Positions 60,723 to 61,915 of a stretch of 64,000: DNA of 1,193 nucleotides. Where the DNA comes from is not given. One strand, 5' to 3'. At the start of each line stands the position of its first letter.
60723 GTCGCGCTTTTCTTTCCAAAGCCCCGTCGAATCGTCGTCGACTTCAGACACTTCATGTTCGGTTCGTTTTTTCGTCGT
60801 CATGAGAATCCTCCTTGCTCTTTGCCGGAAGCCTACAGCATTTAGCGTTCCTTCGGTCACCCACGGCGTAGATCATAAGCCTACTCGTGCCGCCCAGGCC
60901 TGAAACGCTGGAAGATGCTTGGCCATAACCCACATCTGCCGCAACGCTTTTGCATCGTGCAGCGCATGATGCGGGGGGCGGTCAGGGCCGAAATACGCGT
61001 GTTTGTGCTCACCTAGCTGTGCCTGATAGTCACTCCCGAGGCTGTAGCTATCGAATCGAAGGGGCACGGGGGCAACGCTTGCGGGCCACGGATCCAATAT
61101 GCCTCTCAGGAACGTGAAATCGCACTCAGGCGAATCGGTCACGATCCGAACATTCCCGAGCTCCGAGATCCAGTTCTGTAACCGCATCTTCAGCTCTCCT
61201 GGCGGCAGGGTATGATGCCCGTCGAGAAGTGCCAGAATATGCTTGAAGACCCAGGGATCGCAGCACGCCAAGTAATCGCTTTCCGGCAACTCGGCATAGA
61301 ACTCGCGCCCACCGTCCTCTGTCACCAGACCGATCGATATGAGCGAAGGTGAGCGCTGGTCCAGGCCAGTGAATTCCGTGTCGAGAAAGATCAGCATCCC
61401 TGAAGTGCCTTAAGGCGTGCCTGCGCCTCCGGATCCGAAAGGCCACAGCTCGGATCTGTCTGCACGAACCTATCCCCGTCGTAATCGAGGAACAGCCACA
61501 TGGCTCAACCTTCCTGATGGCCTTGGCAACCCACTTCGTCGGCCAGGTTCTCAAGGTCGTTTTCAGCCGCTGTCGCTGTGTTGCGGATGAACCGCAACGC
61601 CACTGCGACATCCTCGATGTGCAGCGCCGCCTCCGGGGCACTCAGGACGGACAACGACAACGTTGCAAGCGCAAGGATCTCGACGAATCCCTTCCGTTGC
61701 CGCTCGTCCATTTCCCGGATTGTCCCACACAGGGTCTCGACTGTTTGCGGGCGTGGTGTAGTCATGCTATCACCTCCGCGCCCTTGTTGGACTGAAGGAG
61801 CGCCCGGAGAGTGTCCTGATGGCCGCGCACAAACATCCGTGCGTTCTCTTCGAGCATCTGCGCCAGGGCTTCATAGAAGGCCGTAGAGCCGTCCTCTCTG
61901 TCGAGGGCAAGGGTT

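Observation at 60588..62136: Chain of translationally coupled tiny genes feeding into a stand-alone DEDDh exonuclease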

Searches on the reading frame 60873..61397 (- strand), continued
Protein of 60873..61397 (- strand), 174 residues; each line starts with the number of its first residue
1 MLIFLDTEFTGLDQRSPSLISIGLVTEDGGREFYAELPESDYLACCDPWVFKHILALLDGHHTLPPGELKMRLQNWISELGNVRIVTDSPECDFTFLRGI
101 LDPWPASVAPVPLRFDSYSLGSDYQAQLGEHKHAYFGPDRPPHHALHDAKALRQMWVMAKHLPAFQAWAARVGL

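Call 84: get_annotated_region(hit=H26, flank=5000)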
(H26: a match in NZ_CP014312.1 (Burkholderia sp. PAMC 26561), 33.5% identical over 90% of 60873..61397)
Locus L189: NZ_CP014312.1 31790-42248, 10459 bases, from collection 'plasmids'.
description: Burkholderia sp. PAMC 26561 plasmid unnamed5, complete sequence
organism: Burkholderia sp. PAMC 26561 (NCBI taxid 1795043)
taxonomy: Bacteria; Pseudomonadota; Betaproteobacteria; Burkholderiales; Burkholderiaceae; Burkholderia; Burkholderia sp. PAMC 26561
host: -; source: single cell,lichen; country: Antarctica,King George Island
typing (MOB-suite, as given by PLSDB): non-mobilizable; replicon rep_cluster_1493
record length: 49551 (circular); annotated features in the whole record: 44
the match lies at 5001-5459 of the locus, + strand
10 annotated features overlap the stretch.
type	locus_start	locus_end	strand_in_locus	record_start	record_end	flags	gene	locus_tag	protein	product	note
CDS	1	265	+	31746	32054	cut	-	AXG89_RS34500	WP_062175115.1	hypothetical protein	-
CDS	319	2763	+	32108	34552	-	traI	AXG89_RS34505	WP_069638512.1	TraI/MobA(P) family conjugative relaxase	-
CDS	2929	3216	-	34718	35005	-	-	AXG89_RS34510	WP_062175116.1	helix-turn-helix transcriptional regulator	-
CDS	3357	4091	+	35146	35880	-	-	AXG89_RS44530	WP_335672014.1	HigA family addiction module antitoxin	-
CDS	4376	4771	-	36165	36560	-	-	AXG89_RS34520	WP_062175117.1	hypothetical protein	-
CDS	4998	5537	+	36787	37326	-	-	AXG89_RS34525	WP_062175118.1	3'-5' exoribonuclease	-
CDS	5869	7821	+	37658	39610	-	-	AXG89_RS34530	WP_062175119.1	DUF262 domain-containing protein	-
CDS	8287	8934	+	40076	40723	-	-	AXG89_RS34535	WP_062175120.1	hypothetical protein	-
CDS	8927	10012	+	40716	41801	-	-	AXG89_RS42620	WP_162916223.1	HAMP domain-containing histidine kinase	-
CDS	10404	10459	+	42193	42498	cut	-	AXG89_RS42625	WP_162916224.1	hypothetical protein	-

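Call 111: search_dna_similar(query=window:60873-61397:-, collection=phages, mode=protein, max_rows=15)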
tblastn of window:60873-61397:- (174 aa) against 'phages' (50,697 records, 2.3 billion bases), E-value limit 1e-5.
Records with a match: 50; places in all: 50; records where one place covers at least 80% of the query: 21.
Best place of each record, by identity: <60% 50.
By first word of the organism name: Enterococcus 29; Pseudomonas 13; Bacillus 7; Alicyclobacillus 1.
By host as written in the record: Enterococcus faecalis 7; - 6; Enterococcus sp. 5; Bacillus subtilis 4; Pseudomonas aeruginosa 4; Enterococcus faecium 4; Enterococcus mundtii 3; Bacillus subtilis subsp. subtilis 168 2; and 12 more.
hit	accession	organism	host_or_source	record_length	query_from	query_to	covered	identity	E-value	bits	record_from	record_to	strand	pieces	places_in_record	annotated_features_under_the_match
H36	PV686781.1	Alicyclobacillus phage MMB025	Alicyclobacillus acidoterrestris MMB007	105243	1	153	88%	32.6%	2e-9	61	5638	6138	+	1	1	Rnase H | hypothetical protein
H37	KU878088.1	Bacillus phage AR9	Bacillus subtilis subsp. subtilis 168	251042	3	156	89%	31.5%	1e-7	56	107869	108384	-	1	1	DnaQ-like 3'-5' exonuclease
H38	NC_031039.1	Bacillus phage AR9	Bacillus subtilis subsp. subtilis 168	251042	3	156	89%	31.5%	1e-7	56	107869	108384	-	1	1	Rnase H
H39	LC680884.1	Bacillus phage PBS1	Bacillus subtilis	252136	3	156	89%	31.5%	1e-7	56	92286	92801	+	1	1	hypothetical protein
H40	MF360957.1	Bacillus phage PBS1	Bacillus subtilis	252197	3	156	89%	31.5%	1e-7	56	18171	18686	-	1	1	18: RNase AS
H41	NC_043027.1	Bacillus phage PBS1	Bacillus subtilis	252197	3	156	89%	31.5%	1e-7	56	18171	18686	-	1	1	18: Rnase H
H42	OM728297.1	Bacillus phage vB_BsuM-Goe21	Bacillus subtilis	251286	3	156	89%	31.5%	5e-7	54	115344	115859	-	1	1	3'-5' exoribonuclease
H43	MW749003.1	Bacillus phage vB_BspM_Internexus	Bacillus sp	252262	3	156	89%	30.9%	9e-8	56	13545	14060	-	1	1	hypothetical protein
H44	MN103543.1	Pseudomonas phage vB_PaeM_PS119XW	-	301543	1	156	90%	30.1%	3e-9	61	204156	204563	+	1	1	hypothetical protein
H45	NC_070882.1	Pseudomonas phage vB_PaeM_PS119XW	-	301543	1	156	90%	30.1%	3e-9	61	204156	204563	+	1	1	Rnase H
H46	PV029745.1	Pseudomonas phage phiHQ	Pseudomonas aeruginosa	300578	1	156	90%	29.5%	1e-8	59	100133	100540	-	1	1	hypothetical protein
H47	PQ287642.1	Pseudomonas phage HHBS36_1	Pseudomonas aeruginosa BWKH36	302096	1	156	90%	29.5%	3e-8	58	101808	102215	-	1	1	Rnase H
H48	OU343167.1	Pseudomonas phage vB_PaeM_phiLBG22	-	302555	1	156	90%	29.5%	3e-8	58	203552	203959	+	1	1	record has no annotation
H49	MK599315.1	Pseudomonas phage PA1C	Pseudomonas aeruginosa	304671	1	156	90%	29.5%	3e-8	58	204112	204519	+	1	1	putative exonuclease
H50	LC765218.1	Pseudomonas phage BRkr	Pseudomonas aeruginosa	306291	1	156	90%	29.5%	3e-8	58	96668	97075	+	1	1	hypothetical protein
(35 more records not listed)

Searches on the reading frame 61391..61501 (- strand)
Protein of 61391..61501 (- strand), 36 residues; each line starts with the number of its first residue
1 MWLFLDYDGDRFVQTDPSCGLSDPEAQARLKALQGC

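Call 5: search_protein_families(library=pfam, proteins=[window:61391-61501:-], max_evalue=1)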
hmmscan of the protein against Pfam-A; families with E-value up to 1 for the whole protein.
window:61391-61501:- (36 aa): 2 families
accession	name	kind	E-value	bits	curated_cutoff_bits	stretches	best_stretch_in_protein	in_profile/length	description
PF00690.31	Cation_ATPase_N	-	0.066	13.3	20.4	1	13-31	13-31/69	Cation transporter/ATPase, N-terminus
PF18143.6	HAD_SAK_2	-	0.19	12.6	27.5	0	10-26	123-139/139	HAD domain in Swiss Army Knife RNA repair proteins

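Call 12: search_protein_families(library=ncbifam, proteins=[window:61391-61501:-], max_evalue=1)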
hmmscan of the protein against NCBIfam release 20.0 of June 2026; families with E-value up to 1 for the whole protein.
window:61391-61501:- (36 aa): 0 families

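Call 13: search_protein_families(library=phrogs, proteins=[window:61391-61501:-], max_evalue=0.1)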
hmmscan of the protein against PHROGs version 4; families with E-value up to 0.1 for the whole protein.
window:61391-61501:- (36 aa): 0 families

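Call 14: search_protein_families(library=padloc, proteins=[window:61391-61501:-], max_evalue=0.1)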
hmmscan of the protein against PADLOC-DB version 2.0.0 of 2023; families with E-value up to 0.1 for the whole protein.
window:61391-61501:- (36 aa): 0 families

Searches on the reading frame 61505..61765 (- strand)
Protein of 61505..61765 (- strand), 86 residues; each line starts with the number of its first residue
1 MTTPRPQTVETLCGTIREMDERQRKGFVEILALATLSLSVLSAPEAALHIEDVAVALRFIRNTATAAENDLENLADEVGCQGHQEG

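Call 5: search_protein_families(library=pfam, proteins=[window:61505-61765:-], max_evalue=1)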
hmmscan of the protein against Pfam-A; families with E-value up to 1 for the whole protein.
window:61505-61765:- (86 aa): 0 families

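Call 12: search_protein_families(library=ncbifam, proteins=[window:61505-61765:-], max_evalue=1)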
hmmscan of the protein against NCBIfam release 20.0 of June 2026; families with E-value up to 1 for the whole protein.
window:61505-61765:- (86 aa): 1 family
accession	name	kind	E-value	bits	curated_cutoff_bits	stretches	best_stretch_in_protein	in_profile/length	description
NF002374.0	PRK01371.1-1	equivalog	0.06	13.8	162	1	27-73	7-53/152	sec-independent translocase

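Call 13: search_protein_families(library=phrogs, proteins=[window:61505-61765:-], max_evalue=0.1)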
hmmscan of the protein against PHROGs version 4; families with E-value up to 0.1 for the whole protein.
window:61505-61765:- (86 aa): 1 family
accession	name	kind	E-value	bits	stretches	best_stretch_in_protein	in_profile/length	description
phrog_6301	-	unknown function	0.069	14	1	10-64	6-56/71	-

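Call 14: search_protein_families(library=padloc, proteins=[window:61505-61765:-], max_evalue=0.1)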
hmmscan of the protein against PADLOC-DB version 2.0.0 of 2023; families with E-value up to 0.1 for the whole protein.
window:61505-61765:- (86 aa): 0 families

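Call 24: search_dna_similar(query=window:61505-61765:-, collection=plasmids, mode=protein, max_evalue=0.01, max_rows=20)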
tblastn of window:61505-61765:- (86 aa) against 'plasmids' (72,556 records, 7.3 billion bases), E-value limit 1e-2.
No match.

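Call 52: find_homologous_proteins(query=window:61505-61765:-, max_evalue=0.01)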
Query window:61505-61765:- (86 aa): 1 proteins with E <= 0.01 among 2 candidates.
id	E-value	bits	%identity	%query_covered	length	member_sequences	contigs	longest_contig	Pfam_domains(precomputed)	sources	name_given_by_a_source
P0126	6.5e-48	177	100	100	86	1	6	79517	-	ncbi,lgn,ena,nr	ncbi:MAG: hypothetical protein M0037_01540 [Betaproteobacteria bacterium]|nr:hypothetical protein [B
